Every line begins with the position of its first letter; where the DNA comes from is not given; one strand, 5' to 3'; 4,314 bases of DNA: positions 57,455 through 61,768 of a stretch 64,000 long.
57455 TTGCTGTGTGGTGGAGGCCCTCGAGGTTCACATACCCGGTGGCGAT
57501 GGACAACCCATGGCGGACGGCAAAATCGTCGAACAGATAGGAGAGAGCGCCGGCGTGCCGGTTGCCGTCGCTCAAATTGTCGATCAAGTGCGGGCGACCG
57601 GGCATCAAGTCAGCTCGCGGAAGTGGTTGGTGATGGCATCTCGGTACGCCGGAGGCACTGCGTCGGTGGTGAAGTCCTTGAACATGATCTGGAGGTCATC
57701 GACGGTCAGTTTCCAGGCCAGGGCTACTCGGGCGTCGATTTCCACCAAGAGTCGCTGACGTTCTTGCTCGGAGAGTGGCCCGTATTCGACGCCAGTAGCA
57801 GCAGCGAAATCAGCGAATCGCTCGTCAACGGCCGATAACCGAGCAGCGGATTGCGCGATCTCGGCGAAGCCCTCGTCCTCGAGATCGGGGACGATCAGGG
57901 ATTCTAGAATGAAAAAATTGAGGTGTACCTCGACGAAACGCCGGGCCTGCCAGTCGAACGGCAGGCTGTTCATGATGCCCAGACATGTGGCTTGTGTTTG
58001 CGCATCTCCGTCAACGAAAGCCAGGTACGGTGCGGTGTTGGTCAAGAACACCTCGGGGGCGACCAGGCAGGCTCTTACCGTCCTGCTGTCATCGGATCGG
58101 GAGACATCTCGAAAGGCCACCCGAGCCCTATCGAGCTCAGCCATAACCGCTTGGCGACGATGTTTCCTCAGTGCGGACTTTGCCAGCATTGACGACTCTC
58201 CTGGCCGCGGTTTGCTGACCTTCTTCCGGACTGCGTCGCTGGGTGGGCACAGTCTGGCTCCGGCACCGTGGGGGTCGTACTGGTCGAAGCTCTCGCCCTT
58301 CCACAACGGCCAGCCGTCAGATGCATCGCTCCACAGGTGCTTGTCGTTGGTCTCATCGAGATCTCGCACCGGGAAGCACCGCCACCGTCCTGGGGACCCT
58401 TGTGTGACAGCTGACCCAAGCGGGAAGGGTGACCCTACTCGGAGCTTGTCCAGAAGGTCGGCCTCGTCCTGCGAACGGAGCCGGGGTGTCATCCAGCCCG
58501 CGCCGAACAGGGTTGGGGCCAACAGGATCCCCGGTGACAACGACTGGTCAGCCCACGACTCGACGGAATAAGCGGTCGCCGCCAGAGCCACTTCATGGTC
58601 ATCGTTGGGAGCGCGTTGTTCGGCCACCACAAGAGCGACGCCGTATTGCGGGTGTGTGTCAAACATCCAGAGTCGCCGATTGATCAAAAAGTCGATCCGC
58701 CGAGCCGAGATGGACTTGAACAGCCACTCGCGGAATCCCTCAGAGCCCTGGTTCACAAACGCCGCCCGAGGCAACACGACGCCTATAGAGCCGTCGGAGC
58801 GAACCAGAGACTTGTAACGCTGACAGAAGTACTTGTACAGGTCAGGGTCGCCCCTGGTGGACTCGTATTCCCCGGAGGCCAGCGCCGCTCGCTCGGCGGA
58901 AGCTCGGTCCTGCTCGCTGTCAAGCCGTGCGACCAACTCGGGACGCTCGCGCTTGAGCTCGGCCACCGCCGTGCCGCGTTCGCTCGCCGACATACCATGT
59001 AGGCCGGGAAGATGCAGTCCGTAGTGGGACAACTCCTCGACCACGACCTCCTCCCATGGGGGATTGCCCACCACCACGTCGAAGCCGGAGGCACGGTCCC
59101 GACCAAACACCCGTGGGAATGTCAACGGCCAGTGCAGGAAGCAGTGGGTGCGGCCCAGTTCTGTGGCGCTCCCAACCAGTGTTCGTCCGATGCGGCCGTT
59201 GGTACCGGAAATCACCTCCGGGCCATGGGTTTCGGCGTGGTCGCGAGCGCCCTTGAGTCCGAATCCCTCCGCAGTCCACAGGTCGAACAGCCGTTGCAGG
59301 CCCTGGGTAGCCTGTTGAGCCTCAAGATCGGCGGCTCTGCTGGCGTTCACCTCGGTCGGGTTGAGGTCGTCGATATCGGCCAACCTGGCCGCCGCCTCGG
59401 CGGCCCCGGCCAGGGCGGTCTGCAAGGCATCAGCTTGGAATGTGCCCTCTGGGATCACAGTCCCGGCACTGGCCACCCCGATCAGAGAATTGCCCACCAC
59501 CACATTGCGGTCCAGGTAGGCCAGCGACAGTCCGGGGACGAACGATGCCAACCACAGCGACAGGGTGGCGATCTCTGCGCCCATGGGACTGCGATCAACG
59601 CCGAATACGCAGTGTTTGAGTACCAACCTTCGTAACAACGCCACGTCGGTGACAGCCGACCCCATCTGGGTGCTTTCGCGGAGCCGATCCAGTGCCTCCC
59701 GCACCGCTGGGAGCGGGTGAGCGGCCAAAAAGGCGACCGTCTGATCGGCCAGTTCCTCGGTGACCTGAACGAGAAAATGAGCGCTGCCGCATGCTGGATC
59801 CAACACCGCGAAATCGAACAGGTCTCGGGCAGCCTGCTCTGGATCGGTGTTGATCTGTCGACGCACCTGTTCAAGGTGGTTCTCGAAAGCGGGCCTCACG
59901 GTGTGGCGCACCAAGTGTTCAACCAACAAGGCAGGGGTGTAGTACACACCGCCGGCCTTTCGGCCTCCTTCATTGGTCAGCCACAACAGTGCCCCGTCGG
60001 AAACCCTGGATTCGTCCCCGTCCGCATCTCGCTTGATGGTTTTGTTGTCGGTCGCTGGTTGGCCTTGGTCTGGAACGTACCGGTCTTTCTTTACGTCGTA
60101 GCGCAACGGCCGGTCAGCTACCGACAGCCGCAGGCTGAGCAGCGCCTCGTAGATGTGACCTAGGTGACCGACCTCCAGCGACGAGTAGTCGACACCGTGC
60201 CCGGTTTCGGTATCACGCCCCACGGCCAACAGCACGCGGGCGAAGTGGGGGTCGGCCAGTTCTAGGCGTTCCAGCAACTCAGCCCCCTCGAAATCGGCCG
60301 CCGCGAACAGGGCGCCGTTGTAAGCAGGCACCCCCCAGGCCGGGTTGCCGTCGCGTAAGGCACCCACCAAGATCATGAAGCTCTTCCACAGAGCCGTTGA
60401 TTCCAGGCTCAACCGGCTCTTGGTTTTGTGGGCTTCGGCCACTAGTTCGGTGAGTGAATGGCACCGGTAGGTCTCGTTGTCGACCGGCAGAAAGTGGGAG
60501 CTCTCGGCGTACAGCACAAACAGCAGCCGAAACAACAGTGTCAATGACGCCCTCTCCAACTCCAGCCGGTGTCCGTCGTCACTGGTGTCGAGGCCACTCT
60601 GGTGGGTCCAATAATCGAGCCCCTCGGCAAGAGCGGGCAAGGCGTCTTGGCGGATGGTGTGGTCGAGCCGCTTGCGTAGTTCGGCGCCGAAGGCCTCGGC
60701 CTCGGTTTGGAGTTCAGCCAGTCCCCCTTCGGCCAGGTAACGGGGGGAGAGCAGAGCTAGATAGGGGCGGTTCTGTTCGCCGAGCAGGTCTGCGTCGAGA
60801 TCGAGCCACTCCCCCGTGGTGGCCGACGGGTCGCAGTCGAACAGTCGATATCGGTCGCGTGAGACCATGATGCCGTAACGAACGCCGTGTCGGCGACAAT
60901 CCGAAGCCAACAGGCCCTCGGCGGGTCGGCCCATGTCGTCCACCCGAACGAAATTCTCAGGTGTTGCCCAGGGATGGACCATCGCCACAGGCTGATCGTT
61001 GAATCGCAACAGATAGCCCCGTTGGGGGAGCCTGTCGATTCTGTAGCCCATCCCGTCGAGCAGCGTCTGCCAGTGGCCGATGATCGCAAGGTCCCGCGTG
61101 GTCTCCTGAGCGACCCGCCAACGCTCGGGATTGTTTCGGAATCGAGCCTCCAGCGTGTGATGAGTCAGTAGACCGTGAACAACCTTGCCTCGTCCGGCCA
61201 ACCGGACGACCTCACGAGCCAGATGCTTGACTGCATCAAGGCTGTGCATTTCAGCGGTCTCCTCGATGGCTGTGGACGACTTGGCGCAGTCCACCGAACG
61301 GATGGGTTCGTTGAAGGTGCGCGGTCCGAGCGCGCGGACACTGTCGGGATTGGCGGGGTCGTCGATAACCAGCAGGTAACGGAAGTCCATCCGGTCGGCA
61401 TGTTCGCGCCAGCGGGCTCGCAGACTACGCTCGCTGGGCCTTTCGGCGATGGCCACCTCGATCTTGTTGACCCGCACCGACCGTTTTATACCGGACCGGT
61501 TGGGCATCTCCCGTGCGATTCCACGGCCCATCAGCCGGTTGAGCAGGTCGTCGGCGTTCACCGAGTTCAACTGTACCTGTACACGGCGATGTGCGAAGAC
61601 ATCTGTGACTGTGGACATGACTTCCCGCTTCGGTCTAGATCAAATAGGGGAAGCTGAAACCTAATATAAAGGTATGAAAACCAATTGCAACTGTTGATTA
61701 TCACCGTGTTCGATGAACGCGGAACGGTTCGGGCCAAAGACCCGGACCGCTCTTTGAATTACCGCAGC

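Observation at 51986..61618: Compact GHKL(MORC-like) ATPase + PLD::SNF2 helicase + 1337-aa adenine methyltransferase island: the best candidate for an undescribed R-M-like defence system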

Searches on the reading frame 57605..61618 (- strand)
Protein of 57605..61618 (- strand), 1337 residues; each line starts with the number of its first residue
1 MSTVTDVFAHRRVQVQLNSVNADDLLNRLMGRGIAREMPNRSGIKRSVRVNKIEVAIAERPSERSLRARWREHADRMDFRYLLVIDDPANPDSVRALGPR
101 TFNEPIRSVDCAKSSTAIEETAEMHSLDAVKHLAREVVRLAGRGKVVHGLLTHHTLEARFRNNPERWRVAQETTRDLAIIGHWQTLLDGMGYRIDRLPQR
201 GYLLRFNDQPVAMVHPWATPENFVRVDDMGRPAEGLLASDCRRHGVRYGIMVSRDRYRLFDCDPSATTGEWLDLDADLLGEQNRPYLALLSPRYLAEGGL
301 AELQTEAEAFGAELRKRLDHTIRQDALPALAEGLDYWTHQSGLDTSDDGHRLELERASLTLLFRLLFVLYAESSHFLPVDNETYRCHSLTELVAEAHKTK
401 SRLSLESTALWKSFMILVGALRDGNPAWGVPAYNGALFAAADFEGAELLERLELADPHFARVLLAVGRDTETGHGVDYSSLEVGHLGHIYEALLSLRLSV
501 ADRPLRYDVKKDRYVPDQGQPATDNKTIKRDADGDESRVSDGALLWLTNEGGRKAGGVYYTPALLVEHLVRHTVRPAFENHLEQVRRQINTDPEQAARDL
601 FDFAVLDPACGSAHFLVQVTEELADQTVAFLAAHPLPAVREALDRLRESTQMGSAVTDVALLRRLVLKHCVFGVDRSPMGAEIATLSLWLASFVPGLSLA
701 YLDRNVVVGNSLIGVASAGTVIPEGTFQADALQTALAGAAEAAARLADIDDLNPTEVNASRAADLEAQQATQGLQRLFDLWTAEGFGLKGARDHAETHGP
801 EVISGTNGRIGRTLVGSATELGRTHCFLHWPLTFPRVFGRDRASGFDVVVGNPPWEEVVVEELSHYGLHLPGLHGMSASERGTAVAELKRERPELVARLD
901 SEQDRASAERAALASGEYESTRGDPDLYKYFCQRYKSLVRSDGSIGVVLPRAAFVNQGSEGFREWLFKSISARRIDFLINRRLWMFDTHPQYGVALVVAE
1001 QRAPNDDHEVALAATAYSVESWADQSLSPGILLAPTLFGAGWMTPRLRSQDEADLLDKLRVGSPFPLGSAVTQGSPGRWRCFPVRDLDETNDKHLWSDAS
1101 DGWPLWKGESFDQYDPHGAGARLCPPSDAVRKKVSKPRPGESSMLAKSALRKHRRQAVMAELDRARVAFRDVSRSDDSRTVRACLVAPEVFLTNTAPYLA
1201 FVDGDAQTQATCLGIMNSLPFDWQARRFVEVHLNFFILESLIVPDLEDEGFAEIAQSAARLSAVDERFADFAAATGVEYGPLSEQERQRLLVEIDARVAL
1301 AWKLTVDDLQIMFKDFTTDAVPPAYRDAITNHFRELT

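Call 5: search_protein_families(library=pfam, proteins=[window:57605-61618:-], max_evalue=0.01)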
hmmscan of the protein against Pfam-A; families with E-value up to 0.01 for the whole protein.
window:57605-61618:- (1337 aa): 3 families
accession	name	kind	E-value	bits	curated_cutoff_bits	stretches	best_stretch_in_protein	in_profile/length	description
PF07669.17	Eco57I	-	6.1e-16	59.4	25.3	2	669-856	1-85/171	Eco57I restriction-modification methylase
PF02384.22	N6_Mtase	-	0.00057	19.7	20.4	0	554-626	23-71/311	N-6 DNA Methylase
PF20473.4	MmeI_Mtase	-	0.00095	18.8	27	1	598-693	16-87/259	MmeI, DNA-methyltransferase domain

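Call 6: search_protein_families(library=padloc, proteins=[window:57605-61618:-], max_evalue=0.01)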
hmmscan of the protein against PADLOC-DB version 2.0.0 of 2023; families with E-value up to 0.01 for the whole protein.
window:57605-61618:- (1337 aa): 33 families (the best 25 are shown)
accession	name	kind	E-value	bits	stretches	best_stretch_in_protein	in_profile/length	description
PDLC03620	REase_MTase_IIG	-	3.7e-115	383.9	1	267-1317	274-1353/1378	Type IIG restriction enzyme-methyltransferase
PDLC02643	DrmMI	-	5.5e-68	227.9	2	527-855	527-878/1347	DrmMI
PDLC02638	DrmMI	-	1.1e-44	150.9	2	545-856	543-882/935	DrmMI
PDLC03613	REase_MTase_IIG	-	8.5e-32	107.8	2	357-714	270-614/1250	Type IIG restriction enzyme-methyltransferase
PDLC02644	DrmMI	-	2.2e-24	83.5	2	509-717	21-231/988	DrmMI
PDLC02645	DrmMI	-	1.1e-23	81.4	2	541-719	535-717/772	DrmMI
PDLC03618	REase_MTase_IIG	-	1.1e-23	80.5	2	543-716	536-714/1429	Type IIG restriction enzyme-methyltransferase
PDLC03614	REase_MTase_IIG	-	5e-22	75.4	2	348-715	301-681/1584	Type IIG restriction enzyme-methyltransferase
PDLC03622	REase_MTase_IIG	-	2.7e-21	72.7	3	539-715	445-644/1524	Type IIG restriction enzyme-methyltransferase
PDLC02646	DrmMI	-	1.7e-20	70.7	2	653-716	34-99/792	DrmMI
PDLC02639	DrmMI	-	1.3e-16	58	1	554-716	248-388/803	DrmMI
PDLC03629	REase_MTase_IIG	-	1.5e-16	57.4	1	549-717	374-538/1182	Type IIG restriction enzyme-methyltransferase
PDLC03611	REase_MTase_IIG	-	1.6e-16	57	2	817-1005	907-1095/1532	Type IIG restriction enzyme-methyltransferase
PDLC02527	PglX|PglXI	-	2.7e-11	40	1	592-690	291-389/1332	PglX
PDLC03365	MTase_II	-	4.1e-11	40.4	1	1157-1249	409-502/578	Type II methyltransferase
PDLC03237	MTase_II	-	1.8e-08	30.8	1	917-1317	272-626/1036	Type II methyltransferase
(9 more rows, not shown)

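Call 7: search_protein_families(library=ncbifam, proteins=[window:57605-61618:-], max_evalue=0.01)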
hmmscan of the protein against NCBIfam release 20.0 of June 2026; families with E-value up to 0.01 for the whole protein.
window:57605-61618:- (1337 aa): 5 families
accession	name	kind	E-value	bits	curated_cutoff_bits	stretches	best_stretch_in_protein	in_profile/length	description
TIGR02987.1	met_A_Alw26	exception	8.5e-18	64.4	353.5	1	1085-1247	315-456/523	Alw26I/Eco31I/Esp3I family type II restriction adenine-specific DNA-methyltransferase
NF033455.1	BREX_6_MTaseX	exception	3.2e-06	24.9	900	1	585-691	311-399/1319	BREX-6 system adenine-specific DNA-methyltransferase PglX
NF033452.1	BREX_1_MTaseX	exception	2.2e-05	22.5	500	1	587-618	307-330/1210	BREX-1 system adenine-specific DNA-methyltransferase PglX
NF047738.1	antiphage_MADS2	equivalog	9e-05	20.9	720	0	930-969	496-535/654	methylation-associated defense system DNA methyltransferase MAD2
NF033451.1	BREX_2_MTaseX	equivalog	0.003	15.3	400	1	553-626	192-248/1185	BREX-2 system adenine-specific DNA-methyltransferase PglX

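Call 39: search_solved_structures(query=window:57605-61618:-, max_evalue=0.01)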
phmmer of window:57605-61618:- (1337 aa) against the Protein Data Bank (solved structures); distinct sequences matched with E-value up to 0.01: 1.
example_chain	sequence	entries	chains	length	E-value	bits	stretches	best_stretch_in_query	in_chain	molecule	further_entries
7op4_A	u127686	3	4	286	0.0094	16.8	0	417-470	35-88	SAKe6BE-3HH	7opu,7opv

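Call 41: find_homologous_proteins(query=window:57605-61618:-)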
Query window:57605-61618:- (1337 aa): 585 proteins with E <= 0.001 among 8000 candidates; the best 120 are listed.
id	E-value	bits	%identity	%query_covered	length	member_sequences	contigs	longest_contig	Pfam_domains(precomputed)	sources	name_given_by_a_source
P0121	0.0e+0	3054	100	100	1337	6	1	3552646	PF07669.18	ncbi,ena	-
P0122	0.0e+0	2675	88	100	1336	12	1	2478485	PF07669.18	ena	-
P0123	0.0e+0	2556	84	100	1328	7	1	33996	PF07669.18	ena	-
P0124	0.0e+0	2444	82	100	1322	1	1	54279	PF02384.23,PF07669.18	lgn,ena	-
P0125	0.0e+0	2434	81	100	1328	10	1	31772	PF02384.23,PF07669.18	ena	-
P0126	0.0e+0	2364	79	99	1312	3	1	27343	PF02384.23,PF07669.18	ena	-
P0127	0.0e+0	2363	79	99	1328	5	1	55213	PF02384.23,PF07669.18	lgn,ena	-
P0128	0.0e+0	2360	79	99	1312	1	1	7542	PF02384.23,PF07669.18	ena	-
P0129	0.0e+0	2354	79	99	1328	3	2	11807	PF07669.18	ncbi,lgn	-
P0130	0.0e+0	2352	79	99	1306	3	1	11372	PF02384.23,PF07669.18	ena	-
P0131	0.0e+0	2347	79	99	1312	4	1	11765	PF02384.23,PF07669.18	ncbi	-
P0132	0.0e+0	2333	78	99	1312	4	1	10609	PF07669.18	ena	-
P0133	0.0e+0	2320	77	99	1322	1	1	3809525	PF07669.18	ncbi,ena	-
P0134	0.0e+0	2317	77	99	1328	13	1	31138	PF07669.18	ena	-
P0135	0.0e+0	2260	76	100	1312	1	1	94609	PF07669.18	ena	-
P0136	0.0e+0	2011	69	99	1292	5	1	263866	PF02384.23,PF07669.18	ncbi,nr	ncbi:MAG: hypothetical protein OXF75_09155 [Acidimicrobiaceae bacterium]|nr:hypothetical protein [Ac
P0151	0.0e+0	1865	64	100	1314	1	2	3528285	PF07669.18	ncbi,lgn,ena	-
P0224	0.0e+0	1561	55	99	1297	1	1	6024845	PF07669.18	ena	-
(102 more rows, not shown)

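Call 42: find_encoding_contigs(protein=P0136, flank=8000, max_places=1)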
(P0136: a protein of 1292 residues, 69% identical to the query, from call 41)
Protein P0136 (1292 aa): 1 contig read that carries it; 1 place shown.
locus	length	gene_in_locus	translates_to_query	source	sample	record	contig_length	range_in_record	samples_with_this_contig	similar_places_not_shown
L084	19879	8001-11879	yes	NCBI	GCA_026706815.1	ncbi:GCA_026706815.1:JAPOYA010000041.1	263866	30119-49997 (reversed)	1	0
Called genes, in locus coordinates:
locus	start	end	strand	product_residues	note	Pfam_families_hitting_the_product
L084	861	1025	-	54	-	-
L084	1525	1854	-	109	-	-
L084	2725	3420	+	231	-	PF01610:DDE_Tnp_ISL3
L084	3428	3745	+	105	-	PF01610:DDE_Tnp_ISL3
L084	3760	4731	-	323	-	PF00589:Phage_integrase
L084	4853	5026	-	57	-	-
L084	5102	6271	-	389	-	PF01938:TRAM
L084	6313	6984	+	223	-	PF00834:Ribul_P_3_epim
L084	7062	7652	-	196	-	PF00574:CLP_protease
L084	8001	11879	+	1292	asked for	PF02384:N6_Mtase (faint), PF07669:Eco57I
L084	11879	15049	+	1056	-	PF13091:PLDc_2, PF00176:SNF2-rel_dom (weak), PF00271:Helicase_C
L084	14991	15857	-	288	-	-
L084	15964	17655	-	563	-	PF07969:Amidohydro_3, PF01979:Amidohydro_1 (faint)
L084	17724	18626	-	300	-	PF00892:EamA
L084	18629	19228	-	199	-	PF01725:Ham1p_like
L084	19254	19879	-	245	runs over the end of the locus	PF01138:RNase_PH, PF03725:RNase_PH_C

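Call 43: find_encoding_contigs(protein=P0151, flank=8000, max_places=1)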
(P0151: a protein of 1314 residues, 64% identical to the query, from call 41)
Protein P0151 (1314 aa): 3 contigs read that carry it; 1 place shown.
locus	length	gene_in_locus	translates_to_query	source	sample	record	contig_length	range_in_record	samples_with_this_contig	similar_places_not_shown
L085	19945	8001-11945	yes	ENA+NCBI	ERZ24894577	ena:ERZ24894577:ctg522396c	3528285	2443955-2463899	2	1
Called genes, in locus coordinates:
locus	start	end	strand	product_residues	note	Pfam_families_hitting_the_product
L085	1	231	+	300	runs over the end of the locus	PF00809:Pterin_bind, PF03599:CdhD (faint)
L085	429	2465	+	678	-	PF17650:RACo_linker, PF17651:Raco_middle, PF14574:RACo_C_ter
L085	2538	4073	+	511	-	PF06253:MTTB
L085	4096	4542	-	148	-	PF15970:HicB-like_2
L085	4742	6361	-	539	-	-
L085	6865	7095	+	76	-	PF22513:FitA-like_RHH (weak)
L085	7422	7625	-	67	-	-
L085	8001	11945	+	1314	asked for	PF07669:Eco57I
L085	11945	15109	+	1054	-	PF13091:PLDc_2, PF00176:SNF2-rel_dom, PF04851:ResIII (weak), PF00270:DEAD (faint), PF00271:Helicase_C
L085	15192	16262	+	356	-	PF16263:DUF4917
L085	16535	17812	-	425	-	PF07690:MFS_1, PF12832:MFS_1_like (weak)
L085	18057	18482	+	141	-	PF04828:GFA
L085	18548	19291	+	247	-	PF09339:HTH_IclR, PF25213:HVO_A0261_N (faint), PF01614:IclR_C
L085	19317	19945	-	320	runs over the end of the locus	PF01012:ETF, PF00766:ETF_alpha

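Call 44: find_encoding_contigs(protein=P0224, flank=8000, max_places=1)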
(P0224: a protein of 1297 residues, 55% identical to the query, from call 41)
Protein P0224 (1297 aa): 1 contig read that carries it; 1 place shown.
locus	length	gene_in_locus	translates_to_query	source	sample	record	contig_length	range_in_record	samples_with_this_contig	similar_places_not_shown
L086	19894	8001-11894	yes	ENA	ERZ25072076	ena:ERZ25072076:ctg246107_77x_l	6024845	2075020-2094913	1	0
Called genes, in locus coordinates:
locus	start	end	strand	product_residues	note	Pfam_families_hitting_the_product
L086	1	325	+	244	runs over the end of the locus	-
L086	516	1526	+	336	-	-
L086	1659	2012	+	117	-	-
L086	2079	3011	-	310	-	PF01609:DDE_Tnp_1, PF13701:DDE_Tnp_1_4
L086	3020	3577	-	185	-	PF13701:DDE_Tnp_1_4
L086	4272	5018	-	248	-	-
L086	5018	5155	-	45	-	-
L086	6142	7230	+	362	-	PF02463:SMC_N (weak), PF13175:AAA_15, PF13476:AAA_23 (weak), PF13175:AAA_15, PF13304:AAA_21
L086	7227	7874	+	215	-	PF11536:DUF3226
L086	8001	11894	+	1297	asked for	PF07669:Eco57I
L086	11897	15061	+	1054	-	PF13091:PLDc_2, PF00176:SNF2-rel_dom, PF00270:DEAD (weak), PF04851:ResIII, PF00271:Helicase_C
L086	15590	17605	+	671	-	PF03235:GmrSD_N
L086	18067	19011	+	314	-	PF13391:HNH_2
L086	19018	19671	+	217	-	-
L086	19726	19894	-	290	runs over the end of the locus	-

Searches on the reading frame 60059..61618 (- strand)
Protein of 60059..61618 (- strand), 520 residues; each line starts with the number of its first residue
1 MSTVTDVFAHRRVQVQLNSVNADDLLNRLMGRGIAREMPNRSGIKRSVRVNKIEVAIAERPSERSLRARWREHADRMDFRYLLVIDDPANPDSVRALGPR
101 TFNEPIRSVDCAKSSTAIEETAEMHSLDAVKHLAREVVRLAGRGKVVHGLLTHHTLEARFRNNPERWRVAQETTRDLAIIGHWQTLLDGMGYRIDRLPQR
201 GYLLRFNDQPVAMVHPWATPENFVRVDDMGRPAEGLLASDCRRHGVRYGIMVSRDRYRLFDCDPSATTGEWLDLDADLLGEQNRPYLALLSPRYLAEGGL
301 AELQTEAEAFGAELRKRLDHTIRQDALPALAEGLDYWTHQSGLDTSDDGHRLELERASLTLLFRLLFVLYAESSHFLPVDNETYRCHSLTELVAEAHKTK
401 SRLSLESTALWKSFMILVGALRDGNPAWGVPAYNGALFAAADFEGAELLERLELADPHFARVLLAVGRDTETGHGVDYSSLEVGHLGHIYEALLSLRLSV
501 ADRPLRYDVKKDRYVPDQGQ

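Call 58: predict_structure(alignment_id=A2)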
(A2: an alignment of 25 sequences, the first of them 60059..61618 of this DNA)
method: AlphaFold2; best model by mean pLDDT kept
length: 520 residues; sequences in the alignment: 25
mean_pLDDT: 80.4   pTM: 0.73
mean pLDDT of the five models: 80.4, 75.4, 68.0, 65.1, 61.5
residues with pLDDT >= 90: 175; 70-90: 243; 50-70: 68; < 50: 34
segments of 3 or more residues with pLDDT < 50: 1-16, 226-231, 499-504, 512-514
pLDDT, mean of each block of 10 residues (from residue 1): 37 50 92 89 89 91 79 71 89 88 79 91 86 84 79 81 93 91 91 90 94 84 50 71 90 90 68 89 94 92 82 78 82 84 77 81 89 76 83 94 94 93 74 74 82 94 90 76 62 54 48 52
secondary structure, 60 per line:
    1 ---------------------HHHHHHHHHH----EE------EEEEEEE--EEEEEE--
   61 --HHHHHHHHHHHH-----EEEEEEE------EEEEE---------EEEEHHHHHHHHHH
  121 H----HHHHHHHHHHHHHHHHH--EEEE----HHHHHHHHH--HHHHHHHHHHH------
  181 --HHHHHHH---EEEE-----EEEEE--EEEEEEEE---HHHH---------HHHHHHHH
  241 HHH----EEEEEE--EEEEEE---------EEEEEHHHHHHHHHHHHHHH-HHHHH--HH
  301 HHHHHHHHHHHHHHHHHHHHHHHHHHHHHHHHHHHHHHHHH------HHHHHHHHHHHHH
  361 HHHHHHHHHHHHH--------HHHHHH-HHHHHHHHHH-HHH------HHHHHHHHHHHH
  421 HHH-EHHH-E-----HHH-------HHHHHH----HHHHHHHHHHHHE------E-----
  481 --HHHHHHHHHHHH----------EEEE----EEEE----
elements in order: H22-31 E44-50 E53-58 H63-74 E80-86 E93-97 E107-110 H111-121 H126-142 E145-148 H153-161 H164-174 H183-189 E193-196 E202-206 E209-216 H220-223 H233-243 E248-253 E256-261 E271-275 H276-290 H292-296 H299-341 H348-373 H382-387 H389-398 H409-423 H446-451 H456-467 H483-494 E505-508 E513-516

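Call 60: fold_search(model_id=the predicted structure, library=pdb)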
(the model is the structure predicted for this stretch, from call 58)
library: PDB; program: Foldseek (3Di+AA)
matches with E <= 10: 313; with E <= 0.001: 0
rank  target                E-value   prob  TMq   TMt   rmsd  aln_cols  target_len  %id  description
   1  1qy9_A                3.3e-02  0.18  0.11  0.17  15.0       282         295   11  Crystal structure of E. coli Se-MET protein YDDE (released 2004-06-08)
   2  1qya_B                4.1e-02  0.16  0.11  0.16  14.7       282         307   12  CRYSTAL STRUCTURE OF E. COLI PROTEIN YDDE (released 2004-06-08)
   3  7bto_F                4.5e-02  0.44  0.11  0.13  15.6       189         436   13  EcoR124I-ArdA in the Translocation State (released 2020-05-27)
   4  1qya_A                5.9e-02  0.15  0.10  0.15  15.5       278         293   11  CRYSTAL STRUCTURE OF E. COLI PROTEIN YDDE (released 2004-06-08)
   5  1qy9_C                6.9e-02  0.15  0.11  0.16  15.0       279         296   12  Crystal structure of E. coli Se-MET protein YDDE (released 2004-06-08)
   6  8cq6_C                1.6e-01  0.12  0.12  0.14  15.8       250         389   14  Bifunctional cyclohexadienyl dehydratase/chorismate mutase from Duganella sacchari (released 2023-08-30)
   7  1htt_A                1.6e-01  0.07  0.09  0.12  27.5       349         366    9  HISTIDYL-TRNA SYNTHETASE (released 1997-01-27)
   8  2w00_A                2.0e-01  0.23  0.11  0.07  17.9       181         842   11  Crystal structure of the HsdR subunit of the EcoR124I restriction enzyme in complex with ATP (released 2008-12-16)
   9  1ob8_A                2.1e-01  0.87  0.15  0.51   4.8       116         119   16  Holliday Junction Resolving Enzyme (released 2004-10-15)
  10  4tkd_B                2.2e-01  0.54  0.13  0.42   8.7       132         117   13  Sulfolobus solfataricus HJC mutants (released 2015-08-12)
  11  6dvs                  2.7e-01  0.04  0.09  0.11  18.6       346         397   11  Crystal structure of Pseudomonas stutzeri D-phenylglycine aminotransferase (released 2018-09-12)
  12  4hn3_B                2.9e-01  0.08  0.10  0.13  15.5       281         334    6  The crystal structure of a sex pheromone precursor (lmo1757) from Listeria monocytogenes EGD-e (released 2012-10-31)
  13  5nz8_A                3.1e-01  0.08  0.07  0.05  14.1       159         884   13  Clostridium thermocellum cellodextrin phosphorylase with cellotetraose and phosphate bound (released 2017-08-09)
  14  1kmm_C                3.1e-01  0.06  0.09  0.11  28.3       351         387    8  HISTIDYL-TRNA SYNTHETASE COMPLEXED WITH HISTIDYL-ADENYLATE (released 1997-12-17)
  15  2w00_B                3.6e-01  0.14  0.10  0.06  18.4       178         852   11  Crystal structure of the HsdR subunit of the EcoR124I restriction enzyme in complex with ATP (released 2008-12-16)
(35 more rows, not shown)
